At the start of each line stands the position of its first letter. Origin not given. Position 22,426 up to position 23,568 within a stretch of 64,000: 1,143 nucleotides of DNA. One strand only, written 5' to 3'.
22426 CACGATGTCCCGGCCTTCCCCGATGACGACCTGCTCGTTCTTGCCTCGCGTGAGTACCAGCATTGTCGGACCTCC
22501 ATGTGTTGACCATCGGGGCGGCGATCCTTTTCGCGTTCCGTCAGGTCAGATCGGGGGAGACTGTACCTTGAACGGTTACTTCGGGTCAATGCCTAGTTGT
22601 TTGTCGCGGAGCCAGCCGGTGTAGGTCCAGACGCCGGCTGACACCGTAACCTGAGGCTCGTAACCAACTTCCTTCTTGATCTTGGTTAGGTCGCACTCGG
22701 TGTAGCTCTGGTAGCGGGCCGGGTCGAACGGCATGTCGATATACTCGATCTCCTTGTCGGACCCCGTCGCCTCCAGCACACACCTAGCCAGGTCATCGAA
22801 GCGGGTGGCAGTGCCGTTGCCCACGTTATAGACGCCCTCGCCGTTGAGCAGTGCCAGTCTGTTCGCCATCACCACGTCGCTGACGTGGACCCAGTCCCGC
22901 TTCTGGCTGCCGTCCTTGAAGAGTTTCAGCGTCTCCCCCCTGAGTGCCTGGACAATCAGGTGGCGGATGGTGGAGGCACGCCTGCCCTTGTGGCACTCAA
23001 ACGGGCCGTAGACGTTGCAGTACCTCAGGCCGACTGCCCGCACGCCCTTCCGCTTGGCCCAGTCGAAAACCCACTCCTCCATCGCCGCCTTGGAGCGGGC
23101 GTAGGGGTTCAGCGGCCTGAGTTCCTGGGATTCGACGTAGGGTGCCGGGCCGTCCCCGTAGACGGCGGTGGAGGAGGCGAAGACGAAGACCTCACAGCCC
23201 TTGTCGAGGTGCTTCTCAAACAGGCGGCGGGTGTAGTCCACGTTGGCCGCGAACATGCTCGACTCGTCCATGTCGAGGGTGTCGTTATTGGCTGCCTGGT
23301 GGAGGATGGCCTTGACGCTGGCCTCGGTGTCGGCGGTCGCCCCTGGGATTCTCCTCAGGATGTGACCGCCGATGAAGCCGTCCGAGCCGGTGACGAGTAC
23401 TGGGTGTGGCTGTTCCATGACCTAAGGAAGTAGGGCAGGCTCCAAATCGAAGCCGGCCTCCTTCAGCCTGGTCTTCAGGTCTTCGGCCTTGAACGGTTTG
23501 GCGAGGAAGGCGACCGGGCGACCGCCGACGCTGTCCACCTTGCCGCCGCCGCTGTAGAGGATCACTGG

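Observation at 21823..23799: Signalling cassette: dual-specificity phosphatase, CsrA homologue, heptose epimerase and stand-alone receiver domain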

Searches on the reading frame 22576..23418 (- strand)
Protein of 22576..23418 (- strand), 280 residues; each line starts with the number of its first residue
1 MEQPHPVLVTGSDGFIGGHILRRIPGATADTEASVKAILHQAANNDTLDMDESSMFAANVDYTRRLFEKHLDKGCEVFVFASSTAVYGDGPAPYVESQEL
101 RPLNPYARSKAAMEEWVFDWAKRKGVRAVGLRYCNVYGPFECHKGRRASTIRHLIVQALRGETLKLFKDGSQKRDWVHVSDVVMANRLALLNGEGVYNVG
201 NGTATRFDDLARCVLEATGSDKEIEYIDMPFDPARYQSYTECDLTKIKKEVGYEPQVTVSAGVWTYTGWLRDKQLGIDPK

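Call 3: search_protein_families(library=pfam, proteins=[window:22576-23418:-], max_evalue=0.01)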
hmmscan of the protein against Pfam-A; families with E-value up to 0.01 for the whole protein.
window:22576-23418:- (280 aa): 5 families
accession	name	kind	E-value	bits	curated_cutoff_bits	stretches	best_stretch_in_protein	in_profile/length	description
PF01370.27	Epimerase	-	3.9e-43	148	20.9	1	33-200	63-240/240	NAD dependent epimerase/dehydratase family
PF16363.11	GDP_Man_Dehyd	-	2.2e-26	93.6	27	1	62-263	105-329/332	GDP-mannose 4,6 dehydratase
PF04321.23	RmlD_sub_bind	-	1.4e-12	47.7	27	1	32-255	49-271/287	RmlD substrate binding domain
PF01073.25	3Beta_HSD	-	1.2e-10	41.3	22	1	34-190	66-229/280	3-beta hydroxysteroid dehydrogenase/isomerase family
PF07993.18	NAD_binding_4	-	9.6e-07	28.6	20.1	1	33-181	87-253/258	Male sterility protein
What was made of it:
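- Checked: Epimerase, 22576-23418: Pfam Epimerase E=3.9e-43 (call 3).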

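Call 4: search_protein_families(library=phrogs, proteins=[window:22576-23418:-], max_evalue=0.01)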
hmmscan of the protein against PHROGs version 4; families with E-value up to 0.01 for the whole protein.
window:22576-23418:- (280 aa): 1 family
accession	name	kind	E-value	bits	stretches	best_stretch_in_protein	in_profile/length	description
phrog_540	-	DNA, RNA and nucleotide metabolism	1.6e-53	183.1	1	5-263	293-587/715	nucleotide-sugar epimerase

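Call 13: search_dna_similar(query=window:22576-23418:-, collection=phages, mode=protein, max_rows=30, max_evalue=0.001)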
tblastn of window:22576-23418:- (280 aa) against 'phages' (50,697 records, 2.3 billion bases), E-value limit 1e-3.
Records with a match: 316; places in all: 354; records where one place covers at least 80% of the query: 217.
Best place of each record, by identity: <60% 316.
By first word of the organism name: Escherichia 92; Synechococcus 81; Bacteriophage 34; Listeria 10; Marine 9; Campylobacter 7; Salmonella 7; Prochlorococcus 6; uncultured 6; Maribacter 6; and 28 more.
By host as written in the record: - 113; Escherichia coli 26; Escherichia coli K-12 MG1655 14; Listeria monocytogenes 10; Synechococcus sp. 9; Campylobacter jejuni 7; Maribacter forsetii DSM18668 6; Escherichia sp. 5; and 75 more.
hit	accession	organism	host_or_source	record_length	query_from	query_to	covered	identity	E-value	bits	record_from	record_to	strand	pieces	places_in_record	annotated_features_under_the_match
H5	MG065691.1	Campylobacter phage A11a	Campylobacter jejuni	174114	35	271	85%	39.9%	2e-36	143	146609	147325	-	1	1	record has no annotation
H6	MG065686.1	Campylobacter phage A18a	Campylobacter jejuni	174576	35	271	85%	39.9%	2e-36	143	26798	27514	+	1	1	record has no annotation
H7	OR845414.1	Escherichia phage ECO95 1-6-1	Escherichia coli O157:H7 ATCC 43895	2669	35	271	85%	39.1%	5e-36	141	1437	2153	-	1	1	record has no annotation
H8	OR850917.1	Salmonella phage S.Kent 1-2-1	Salmonella enterica subsp. enterica ...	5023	35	271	85%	39.1%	6e-36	141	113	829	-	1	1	record has no annotation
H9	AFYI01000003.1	Salmonella enterica subsp. enterica serovar Infantis str. ...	Homo sapiens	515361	35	271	85%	38.7%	1e-35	140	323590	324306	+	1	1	ADP-glyceromanno-heptose 6-epimerase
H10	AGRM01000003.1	Salmonella enterica subsp. houtenae str. ATCC BAA-1581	Homo sapiens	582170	35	271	85%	38.7%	1e-35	140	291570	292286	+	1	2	ADP-glyceromanno-heptose 6-epimerase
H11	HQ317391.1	Cyanophage S-SSM6a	Synechococcus sp. WH8109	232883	7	243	85%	33.9%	6e-24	106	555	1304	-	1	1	ADP-glyceromanno-heptose 6-epimerase | hypothetical protein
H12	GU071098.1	Synechococcus phage S-SSM7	Synechococcus sp. WH8109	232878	7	243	85%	33.1%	2e-23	105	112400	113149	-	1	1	putative nucleotide-sugar epimerase | hypothetical protein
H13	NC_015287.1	Synechococcus phage S-SSM7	Synechococcus sp. WH8109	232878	7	243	85%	33.1%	2e-23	105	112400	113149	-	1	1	nucleotide-sugar epimerase | minor coat protein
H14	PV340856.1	Synechococcus phage Sf-FS3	Synechococcus sp. WH8102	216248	7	244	85%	31.7%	2e-20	97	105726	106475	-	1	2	NAD-dependent epimerase/dehydratase domain-containing protein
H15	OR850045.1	Staphylococcus phage SA 1298 Kay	Staphylococcus aureus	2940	1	272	97%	27.3%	7e-20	95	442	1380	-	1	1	record has no annotation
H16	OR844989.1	Staphylococcus phage SA 1306 Kay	Staphylococcus aureus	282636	1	272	97%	27.3%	9e-20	95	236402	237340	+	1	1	record has no annotation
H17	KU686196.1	Synechococcus phage S-CAM1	Synechococcus sp.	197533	6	240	84%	31.5%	2e-17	88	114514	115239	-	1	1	ADP-L-glycero-D-manno-heptose-6-epimerase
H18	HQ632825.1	Prochlorococcus phage P-SSM5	Prochlorococcus marinus NATL2A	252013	8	259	90%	29.3%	1e-19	94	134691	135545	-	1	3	ADP-L-glycero-D-mannoheptose-6-epimerase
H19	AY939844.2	Prochlorococcus phage P-SSM2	Prochlorococcus sp. NATL1A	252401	8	259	90%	29.3%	1e-19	94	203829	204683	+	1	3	nucleotide sugar epimerase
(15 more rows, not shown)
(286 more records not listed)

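Call 15: find_related_loci(query=window:22576-23418:-, collection=viral_contigs, flank=6000)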
Query window:22576-23418:- (280 aa) in viral_contigs; peptide patterns used: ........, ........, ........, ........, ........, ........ (x = any residue, [..] = any of these).
5 stretches matched a pattern; 2 encode a relative of the query (tblastn E <= 1e-3); 2 distinct loci.
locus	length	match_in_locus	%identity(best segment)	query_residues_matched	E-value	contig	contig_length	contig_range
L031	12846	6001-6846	43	7-263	2e-74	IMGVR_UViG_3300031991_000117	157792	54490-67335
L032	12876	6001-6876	43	8-266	1e-64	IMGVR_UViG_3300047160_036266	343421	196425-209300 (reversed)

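Call 21: find_encoding_contigs(protein=window:22576-23418:-, flank=10000, max_places=6)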
Protein window:22576-23418:- (280 aa): 1 contig read that carries it; 1 place shown.
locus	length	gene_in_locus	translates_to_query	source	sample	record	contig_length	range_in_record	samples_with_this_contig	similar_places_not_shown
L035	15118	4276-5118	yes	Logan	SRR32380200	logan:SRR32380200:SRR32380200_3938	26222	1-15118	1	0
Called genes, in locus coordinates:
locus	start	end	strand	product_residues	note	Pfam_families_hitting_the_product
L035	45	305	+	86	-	-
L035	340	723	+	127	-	-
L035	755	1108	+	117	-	-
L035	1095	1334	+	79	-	-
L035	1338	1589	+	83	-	-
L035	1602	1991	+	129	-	-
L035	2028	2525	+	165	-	PF04664:OGFr_N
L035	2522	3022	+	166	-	PF19715:DUF6210 (weak)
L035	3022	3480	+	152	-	-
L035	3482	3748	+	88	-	-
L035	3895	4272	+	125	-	PF00072:Response_reg (weak)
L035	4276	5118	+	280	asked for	PF07993:NAD_binding_4 (faint), PF01073:3Beta_HSD, PF01370:Epimerase, PF04321:RmlD_sub_bind, PF16363:GDP_Man_Dehyd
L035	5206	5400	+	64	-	PF02599:CsrA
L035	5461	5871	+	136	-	PF22785:Tc-R-P, PF00782:DSPc, PF22784:PTP-SAK (weak)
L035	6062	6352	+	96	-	-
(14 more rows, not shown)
